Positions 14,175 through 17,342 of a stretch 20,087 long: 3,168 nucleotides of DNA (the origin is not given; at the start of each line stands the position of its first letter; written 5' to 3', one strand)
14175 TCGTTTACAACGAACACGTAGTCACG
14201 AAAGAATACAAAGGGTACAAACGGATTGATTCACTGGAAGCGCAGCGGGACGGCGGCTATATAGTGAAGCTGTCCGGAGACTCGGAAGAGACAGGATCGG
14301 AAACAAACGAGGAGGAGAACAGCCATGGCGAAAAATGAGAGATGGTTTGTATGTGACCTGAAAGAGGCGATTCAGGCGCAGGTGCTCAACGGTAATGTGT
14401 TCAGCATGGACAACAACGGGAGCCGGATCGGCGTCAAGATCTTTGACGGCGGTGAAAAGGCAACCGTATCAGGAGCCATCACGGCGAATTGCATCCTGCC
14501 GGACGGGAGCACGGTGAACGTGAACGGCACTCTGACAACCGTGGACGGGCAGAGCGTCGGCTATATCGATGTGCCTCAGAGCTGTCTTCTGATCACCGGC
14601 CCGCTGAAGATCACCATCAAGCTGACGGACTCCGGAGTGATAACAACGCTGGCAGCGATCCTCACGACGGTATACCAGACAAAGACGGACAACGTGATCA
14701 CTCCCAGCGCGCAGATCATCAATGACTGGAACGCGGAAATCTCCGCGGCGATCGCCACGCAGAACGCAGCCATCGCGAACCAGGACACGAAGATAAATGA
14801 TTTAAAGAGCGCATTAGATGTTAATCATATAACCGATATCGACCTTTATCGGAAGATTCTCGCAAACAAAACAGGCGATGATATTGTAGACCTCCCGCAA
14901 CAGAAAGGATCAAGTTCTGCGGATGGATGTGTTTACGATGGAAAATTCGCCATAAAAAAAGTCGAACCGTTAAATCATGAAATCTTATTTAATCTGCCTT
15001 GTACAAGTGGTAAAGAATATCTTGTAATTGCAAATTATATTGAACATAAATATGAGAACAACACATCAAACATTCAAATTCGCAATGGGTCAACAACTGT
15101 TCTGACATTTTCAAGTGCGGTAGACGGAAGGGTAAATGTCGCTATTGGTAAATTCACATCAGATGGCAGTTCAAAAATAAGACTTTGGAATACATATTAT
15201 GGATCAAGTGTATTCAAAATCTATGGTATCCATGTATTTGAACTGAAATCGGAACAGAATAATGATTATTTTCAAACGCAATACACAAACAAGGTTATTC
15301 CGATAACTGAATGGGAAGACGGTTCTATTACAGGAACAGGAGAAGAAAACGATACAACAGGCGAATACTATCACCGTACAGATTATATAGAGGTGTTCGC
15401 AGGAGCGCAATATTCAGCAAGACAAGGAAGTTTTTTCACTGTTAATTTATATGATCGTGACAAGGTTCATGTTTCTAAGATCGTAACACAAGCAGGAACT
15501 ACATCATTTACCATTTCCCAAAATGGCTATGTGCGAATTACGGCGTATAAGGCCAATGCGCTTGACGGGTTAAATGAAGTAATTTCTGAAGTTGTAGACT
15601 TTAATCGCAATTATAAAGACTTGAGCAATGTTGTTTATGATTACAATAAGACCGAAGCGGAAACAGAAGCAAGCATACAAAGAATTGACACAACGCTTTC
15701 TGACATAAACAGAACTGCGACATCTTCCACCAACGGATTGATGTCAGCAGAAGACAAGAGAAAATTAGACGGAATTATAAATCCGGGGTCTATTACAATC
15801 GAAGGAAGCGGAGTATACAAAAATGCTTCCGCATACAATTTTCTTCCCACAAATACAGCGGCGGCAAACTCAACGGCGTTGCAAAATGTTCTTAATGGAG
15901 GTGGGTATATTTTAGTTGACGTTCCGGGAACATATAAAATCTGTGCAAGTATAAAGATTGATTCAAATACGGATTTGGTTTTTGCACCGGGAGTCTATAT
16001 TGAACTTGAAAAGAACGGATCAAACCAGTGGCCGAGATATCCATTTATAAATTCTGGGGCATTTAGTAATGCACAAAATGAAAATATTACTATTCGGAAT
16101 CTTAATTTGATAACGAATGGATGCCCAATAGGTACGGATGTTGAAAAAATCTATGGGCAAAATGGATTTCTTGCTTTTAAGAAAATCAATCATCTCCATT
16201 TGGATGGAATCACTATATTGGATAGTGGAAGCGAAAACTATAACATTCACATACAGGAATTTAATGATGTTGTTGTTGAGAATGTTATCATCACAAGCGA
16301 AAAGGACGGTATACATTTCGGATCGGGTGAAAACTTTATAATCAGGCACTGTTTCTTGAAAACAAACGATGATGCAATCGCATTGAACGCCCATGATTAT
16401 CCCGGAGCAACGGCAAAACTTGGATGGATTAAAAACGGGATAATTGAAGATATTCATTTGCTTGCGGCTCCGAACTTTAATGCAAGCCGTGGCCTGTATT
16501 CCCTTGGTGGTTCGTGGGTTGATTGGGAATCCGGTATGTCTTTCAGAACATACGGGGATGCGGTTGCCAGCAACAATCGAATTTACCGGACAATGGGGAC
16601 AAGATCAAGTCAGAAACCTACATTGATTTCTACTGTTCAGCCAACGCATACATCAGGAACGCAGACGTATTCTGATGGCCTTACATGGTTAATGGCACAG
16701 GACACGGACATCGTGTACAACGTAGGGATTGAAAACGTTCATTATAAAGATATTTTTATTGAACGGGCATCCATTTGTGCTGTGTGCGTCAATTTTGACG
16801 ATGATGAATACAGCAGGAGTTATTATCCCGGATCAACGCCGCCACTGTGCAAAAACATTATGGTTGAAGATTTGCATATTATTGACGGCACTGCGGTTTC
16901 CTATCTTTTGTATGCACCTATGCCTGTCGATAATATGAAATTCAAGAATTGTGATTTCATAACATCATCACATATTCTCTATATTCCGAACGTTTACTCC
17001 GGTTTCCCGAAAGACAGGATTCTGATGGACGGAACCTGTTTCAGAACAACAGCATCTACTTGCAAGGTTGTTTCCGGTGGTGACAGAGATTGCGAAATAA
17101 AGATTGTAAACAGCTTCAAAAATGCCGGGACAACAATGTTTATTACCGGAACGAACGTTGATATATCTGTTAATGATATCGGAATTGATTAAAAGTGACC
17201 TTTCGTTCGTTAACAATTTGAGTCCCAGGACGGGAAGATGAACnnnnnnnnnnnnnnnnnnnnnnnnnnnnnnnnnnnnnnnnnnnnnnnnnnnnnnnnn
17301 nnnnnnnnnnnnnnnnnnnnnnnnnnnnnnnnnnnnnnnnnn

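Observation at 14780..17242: About 2.4-kb low-GC cassette encoding the whole receptor-binding/depolymerase part of the tail fibre, bounded by an imperfect 18-bp direct repeat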

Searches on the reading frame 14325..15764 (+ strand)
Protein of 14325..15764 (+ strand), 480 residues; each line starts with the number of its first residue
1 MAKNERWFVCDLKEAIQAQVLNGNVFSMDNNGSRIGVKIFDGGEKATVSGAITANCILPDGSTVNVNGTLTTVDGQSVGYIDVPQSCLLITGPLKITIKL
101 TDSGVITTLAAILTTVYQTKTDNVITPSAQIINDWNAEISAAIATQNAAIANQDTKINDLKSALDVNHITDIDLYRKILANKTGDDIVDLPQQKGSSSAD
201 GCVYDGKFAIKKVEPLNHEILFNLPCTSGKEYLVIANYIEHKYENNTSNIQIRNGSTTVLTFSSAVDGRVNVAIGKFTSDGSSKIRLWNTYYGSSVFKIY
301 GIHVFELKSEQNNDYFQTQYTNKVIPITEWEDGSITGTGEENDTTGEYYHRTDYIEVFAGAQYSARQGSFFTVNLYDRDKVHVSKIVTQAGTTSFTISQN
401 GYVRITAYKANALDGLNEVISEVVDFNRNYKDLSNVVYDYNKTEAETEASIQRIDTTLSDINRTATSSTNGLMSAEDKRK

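Call 72: search_solved_structures(query=window:14325-15764:+, max_evalue=0.1)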
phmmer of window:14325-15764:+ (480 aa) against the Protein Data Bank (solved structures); distinct sequences matched with E-value up to 0.1: 0.

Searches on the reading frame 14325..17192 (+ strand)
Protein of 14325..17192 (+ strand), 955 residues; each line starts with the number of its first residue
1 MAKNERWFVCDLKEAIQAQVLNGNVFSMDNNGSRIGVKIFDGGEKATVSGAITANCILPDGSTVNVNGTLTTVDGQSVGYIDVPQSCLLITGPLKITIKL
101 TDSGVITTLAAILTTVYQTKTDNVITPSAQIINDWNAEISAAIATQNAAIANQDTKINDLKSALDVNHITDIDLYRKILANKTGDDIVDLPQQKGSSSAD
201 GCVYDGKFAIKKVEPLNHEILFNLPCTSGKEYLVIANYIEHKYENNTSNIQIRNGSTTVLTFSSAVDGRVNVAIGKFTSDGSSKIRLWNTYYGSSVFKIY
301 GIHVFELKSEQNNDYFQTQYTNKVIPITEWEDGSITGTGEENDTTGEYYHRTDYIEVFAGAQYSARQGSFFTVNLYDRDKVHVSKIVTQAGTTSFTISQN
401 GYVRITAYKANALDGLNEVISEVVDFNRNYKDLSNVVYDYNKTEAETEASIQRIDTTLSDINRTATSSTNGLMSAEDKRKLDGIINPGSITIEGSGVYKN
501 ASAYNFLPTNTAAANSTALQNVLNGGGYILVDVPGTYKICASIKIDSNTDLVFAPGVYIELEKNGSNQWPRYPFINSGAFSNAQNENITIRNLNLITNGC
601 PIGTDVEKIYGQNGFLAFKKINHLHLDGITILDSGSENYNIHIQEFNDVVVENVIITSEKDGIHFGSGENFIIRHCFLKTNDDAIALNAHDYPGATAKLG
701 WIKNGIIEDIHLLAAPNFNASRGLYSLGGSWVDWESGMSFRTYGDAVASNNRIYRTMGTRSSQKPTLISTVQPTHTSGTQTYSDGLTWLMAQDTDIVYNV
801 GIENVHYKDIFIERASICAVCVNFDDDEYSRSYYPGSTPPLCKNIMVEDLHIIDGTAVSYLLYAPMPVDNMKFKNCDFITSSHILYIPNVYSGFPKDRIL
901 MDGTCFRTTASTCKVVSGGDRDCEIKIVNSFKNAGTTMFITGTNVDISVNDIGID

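Call 6: search_protein_families(library=pfam, proteins=[window:14325-17192:+], max_evalue=0.01)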
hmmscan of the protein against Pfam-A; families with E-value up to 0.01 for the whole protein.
window:14325-17192:+ (955 aa): 0 families

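Call 7: search_protein_families(library=phrogs, proteins=[window:14325-17192:+], max_evalue=0.001)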
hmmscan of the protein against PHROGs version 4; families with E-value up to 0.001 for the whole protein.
window:14325-17192:+ (955 aa): 2 families
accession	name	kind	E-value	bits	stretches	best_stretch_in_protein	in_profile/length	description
phrog_6907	-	unknown function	2.2e-06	29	1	409-486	19-90/99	-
phrog_8437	-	unknown function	0.00033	21.2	0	435-486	24-77/230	-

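Call 12: find_homologous_proteins(query=window:14805-17189:+)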
Query window:14805-17189:+ (795 aa): 18 proteins with E <= 0.001 among 8000 candidates.
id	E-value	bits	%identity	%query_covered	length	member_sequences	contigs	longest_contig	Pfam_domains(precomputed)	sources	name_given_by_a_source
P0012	0.0e+0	1816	100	100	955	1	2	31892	-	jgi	-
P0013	0.0e+0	1504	81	100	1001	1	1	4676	PF02839.20,PF00295.24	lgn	-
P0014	3.9e-151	523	38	97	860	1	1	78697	-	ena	-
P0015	3.1e-146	507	51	58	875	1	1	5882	-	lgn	-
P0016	8.3e-99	350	42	56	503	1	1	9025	PF00295.24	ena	-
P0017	3.6e-98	348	42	53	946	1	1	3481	-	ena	-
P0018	8.5e-98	347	45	50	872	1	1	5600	PF01391.24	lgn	-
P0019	7.7e-92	327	31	89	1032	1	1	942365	-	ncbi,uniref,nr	ncbi:hypothetical protein M3484_02010 [Pseudomonas sp. GX19020]|uniref:hypothetical protein n=1 Tax=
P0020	5.7e-27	112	55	15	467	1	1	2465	-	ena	-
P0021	2.2e-10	57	56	4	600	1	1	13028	PF11133.13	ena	-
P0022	3.3e-10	57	43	7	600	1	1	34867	PF11133.13,PF08884.17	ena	-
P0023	4.8e-10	56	44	7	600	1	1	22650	PF11133.13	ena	-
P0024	6.2e-10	56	44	7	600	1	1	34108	PF11133.13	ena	-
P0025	6.4e-10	56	43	7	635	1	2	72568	PF11133.13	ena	-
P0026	1.3e-9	55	42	7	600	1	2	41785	PF11133.13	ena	-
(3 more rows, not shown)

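Call 14: find_encoding_contigs(protein=P0013, flank=10000)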
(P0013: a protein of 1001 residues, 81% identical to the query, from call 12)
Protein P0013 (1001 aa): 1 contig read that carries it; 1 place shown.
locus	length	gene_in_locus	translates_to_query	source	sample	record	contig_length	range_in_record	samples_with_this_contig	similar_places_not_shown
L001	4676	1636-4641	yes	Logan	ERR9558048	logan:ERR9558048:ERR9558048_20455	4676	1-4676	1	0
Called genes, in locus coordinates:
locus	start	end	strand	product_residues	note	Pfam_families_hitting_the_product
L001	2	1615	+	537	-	?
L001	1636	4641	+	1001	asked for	PF02839:CBM_5_12 (faint), PF00295:Glyco_hydro_28 (weak)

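Call 15: find_encoding_contigs(protein=P0012, flank=10000)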
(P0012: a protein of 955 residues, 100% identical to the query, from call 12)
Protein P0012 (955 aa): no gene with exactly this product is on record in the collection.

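Call 53: search_protein_families(library=ncbifam, proteins=[window:14325-17192:+], max_evalue=0.01)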
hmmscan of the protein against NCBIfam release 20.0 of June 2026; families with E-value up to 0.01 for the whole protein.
window:14325-17192:+ (955 aa): 3 families
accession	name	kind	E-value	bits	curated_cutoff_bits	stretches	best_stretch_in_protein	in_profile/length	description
NF051861.1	PolglcturonPglBAgro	equivalog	8.5e-05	21.5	600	1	616-693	128-208/437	polygalacturonase PglB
NF049892.1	AlphdgalacturondseBT4155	equivalog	0.00015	20.6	800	1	616-690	209-284/454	alpha-d-galacturonidase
NF049899.1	RhamgalacuronBT4153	equivalog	0.00025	19.8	650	1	620-709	189-286/432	rhamnogalacturonidase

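Call 73: find_encoding_contigs(protein=P0014, flank=8000, max_places=1)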
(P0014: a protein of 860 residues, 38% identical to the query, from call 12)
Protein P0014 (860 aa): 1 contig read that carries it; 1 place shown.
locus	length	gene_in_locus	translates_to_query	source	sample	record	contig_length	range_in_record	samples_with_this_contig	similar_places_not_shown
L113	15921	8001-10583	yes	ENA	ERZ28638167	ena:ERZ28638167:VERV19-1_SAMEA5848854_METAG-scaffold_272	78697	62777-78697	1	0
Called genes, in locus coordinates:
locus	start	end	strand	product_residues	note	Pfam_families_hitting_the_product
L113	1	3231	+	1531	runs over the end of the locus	PF01464:SLT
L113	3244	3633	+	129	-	-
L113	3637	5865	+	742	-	-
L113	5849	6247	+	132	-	-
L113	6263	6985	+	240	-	-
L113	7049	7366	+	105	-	-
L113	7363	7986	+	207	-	-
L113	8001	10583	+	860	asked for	-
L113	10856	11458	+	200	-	-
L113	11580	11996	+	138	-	PF05105:Phage_holin_4_1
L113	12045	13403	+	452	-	PF01520:Amidase_3, PF07538:ChW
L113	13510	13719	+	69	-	PF13560:HTH_31 (weak), PF12844:HTH_19, PF07022:Phage_CI_repr, PF01381:HTH_3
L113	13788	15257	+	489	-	PF00919:UPF0004, PF04055:Radical_SAM, PF01938:TRAM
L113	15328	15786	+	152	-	PF06541:ABC_trans_CmpB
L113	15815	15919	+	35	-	?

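Call 91: predict_structure(alignment_id=A5)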
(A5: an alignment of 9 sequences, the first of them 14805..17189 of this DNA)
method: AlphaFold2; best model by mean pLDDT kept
length: 795 residues; sequences in the alignment: 9
mean_pLDDT: 66.5   pTM: 0.58
mean pLDDT of the five models: 66.5, 66.1, 65.0, 63.5, 62.9
residues with pLDDT >= 90: 175; 70-90: 250; 50-70: 117; < 50: 253
segments of 3 or more residues with pLDDT < 50: 1-53, 150-317, 319-336, 531-535, 667-671
pLDDT, mean of each block of 10 residues (from residue 1): 25 34 26 24 36 55 75 67 64 86 62 74 78 55 60 37 30 41 42 35 28 30 43 42 29 29 32 34 35 29 26 42 38 52 89 97 90 89 95 89 91 94 93 90 86 90 96 86 94 91 90 93 80 53 94 69 78 83 80 76 74 88 90 67 93 86 62 62 92 79 88 85 79 80 79 69 84 69 72 64
secondary structure, 60 per line:
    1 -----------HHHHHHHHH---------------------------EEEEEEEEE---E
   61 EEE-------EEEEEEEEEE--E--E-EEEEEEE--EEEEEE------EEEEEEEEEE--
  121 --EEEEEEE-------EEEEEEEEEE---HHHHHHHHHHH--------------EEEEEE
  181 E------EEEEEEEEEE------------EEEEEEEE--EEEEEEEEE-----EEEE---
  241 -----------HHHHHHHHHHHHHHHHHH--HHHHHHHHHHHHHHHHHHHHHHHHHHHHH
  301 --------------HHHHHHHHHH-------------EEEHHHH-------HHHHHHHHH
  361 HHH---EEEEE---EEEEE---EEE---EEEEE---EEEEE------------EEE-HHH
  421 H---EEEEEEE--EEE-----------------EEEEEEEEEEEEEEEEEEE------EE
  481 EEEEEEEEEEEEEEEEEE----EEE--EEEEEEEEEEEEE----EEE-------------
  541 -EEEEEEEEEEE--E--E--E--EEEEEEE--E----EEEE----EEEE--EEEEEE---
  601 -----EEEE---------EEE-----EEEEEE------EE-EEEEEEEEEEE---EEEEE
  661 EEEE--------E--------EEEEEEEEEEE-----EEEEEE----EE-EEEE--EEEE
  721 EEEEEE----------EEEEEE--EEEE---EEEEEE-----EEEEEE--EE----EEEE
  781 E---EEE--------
elements in order (helices of 4 or more, strands of 3 or more residues): H12-20 E48-56 E60-63 E71-80 E88-94 E97-102 E109-118 E123-129 E137-146 H150-160 E175-181 E188-197 E210-217 E220-228 E234-237 H252-269 H272-300 H315-324 E338-340 H341-344 H352-363 E367-371 E375-379 E383-385 E389-393 E397-401 E414-416 H418-421 E425-431 E434-436 E454-472 E479-498 E503-505 E508-520 E525-527 E542-552 E564-570 E578-581 E586-589 E592-597 E606-609 E619-621 E627-632 E642-652 E656-664 E682-692 E698-703 E711-714 E717-726 E737-742 E745-748 E752-757 E763-768 E777-781 E785-787

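Call 95: fold_search(model_id=the predicted structure, library=pdb)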
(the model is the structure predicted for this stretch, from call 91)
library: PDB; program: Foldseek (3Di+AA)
matches with E <= 10: 1466; with E <= 0.001: 28
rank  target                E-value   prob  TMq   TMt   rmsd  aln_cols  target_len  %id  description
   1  7c7d_A                8.7e-07  1.00  0.31  0.43  16.7       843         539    8  Crystal structure of the catalytic unit of thermostable GH87 alpha-1,3-glucanase from Streptomyces thermodiastaticus s (released 2020-11-11)
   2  2uve_A                9.9e-07  1.00  0.33  0.44   8.2       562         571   13  Structure of Yersinia enterocolitica Family 28 Exopolygalacturonase (released 2007-05-08)
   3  2uvf_B                1.1e-06  1.00  0.29  0.39   9.8       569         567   12  Structure of Yersinia enterocolitica Family 28 Exopolygalacturonase in Complex with Digalaturonic Acid (released 2007-05-08)
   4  6k0q_A                1.1e-06  1.00  0.24  0.31  17.5       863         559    8  Catalytic domain of GH87 alpha-1,3-glucanase D1068A in complex with nigerose (released 2019-12-25)
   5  2uve_B                1.6e-06  1.00  0.28  0.37  11.3       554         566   12  Structure of Yersinia enterocolitica Family 28 Exopolygalacturonase (released 2007-05-08)
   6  3zpp                  1.8e-06  1.00  0.27  0.45  10.3       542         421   10  Structure of the Streptococcus pneumoniae surface protein and adhesin PfbA (released 2013-05-29)
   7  6k0p_A                2.2e-06  1.00  0.22  0.28  17.7       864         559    8  Catalytic domain of GH87 alpha-1,3-glucanase D1045A in complex with nigerose (released 2019-12-25)
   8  4mr0_B                2.3e-06  1.00  0.26  0.43  14.0       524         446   14  Crystal structure of PfbA, a surface adhesin of Streptococcus pneumoniae (released 2014-02-05)
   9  6k0s_A                2.6e-06  1.00  0.22  0.28  17.7       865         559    8  Catalytic domain of GH87 alpha-1,3-glucanase D1069A in complex with nigerose (released 2019-12-25)
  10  3jur_A                5.9e-06  1.00  0.33  0.57   9.8       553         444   11  The crystal structure of a hyperthermoactive Exopolygalacturonase from Thermotoga maritima (released 2009-11-17)
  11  7b8b_A                6.1e-06  1.00  0.31  0.60   8.0       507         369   12  ADPG2 - ENDOPOLYGALACTURONASE FROM ARABIDOPSIS THALIANA (released 2022-06-22)
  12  6k0m                  1.8e-05  1.00  0.22  0.29  17.6       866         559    8  Catalytic domain of GH87 alpha-1,3-glucanase from Paenibacillus glycanilyticus FH11 (released 2019-12-25)
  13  4mr0_A                2.0e-05  1.00  0.28  0.45  12.2       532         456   14  Crystal structure of PfbA, a surface adhesin of Streptococcus pneumoniae (released 2014-02-05)
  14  7b8b_B                3.2e-05  1.00  0.30  0.60   7.1       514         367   12  ADPG2 - ENDOPOLYGALACTURONASE FROM ARABIDOPSIS THALIANA (released 2022-06-22)
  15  5w6f_A                3.5e-05  1.00  0.22  0.27  17.8       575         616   12  Crystal structure of Bacteriophage CBA120 tailspike protein 3 (TSP3, orf212) (released 2018-10-24)
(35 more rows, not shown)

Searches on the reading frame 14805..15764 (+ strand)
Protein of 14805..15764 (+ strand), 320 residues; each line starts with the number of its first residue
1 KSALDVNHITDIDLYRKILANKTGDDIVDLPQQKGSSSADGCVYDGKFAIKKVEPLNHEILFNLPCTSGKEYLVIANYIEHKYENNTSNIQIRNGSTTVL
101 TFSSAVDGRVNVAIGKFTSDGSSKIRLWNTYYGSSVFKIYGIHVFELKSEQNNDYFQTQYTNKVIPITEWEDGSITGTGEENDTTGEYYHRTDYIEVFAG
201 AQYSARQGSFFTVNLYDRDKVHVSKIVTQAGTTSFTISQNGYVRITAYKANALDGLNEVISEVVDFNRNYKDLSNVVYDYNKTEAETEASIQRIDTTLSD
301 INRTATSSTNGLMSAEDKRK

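Call 70: search_protein_families(library=pfam, proteins=[window:14805-15764:+], max_evalue=1)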
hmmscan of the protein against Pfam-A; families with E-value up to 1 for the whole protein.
window:14805-15764:+ (320 aa): 0 families
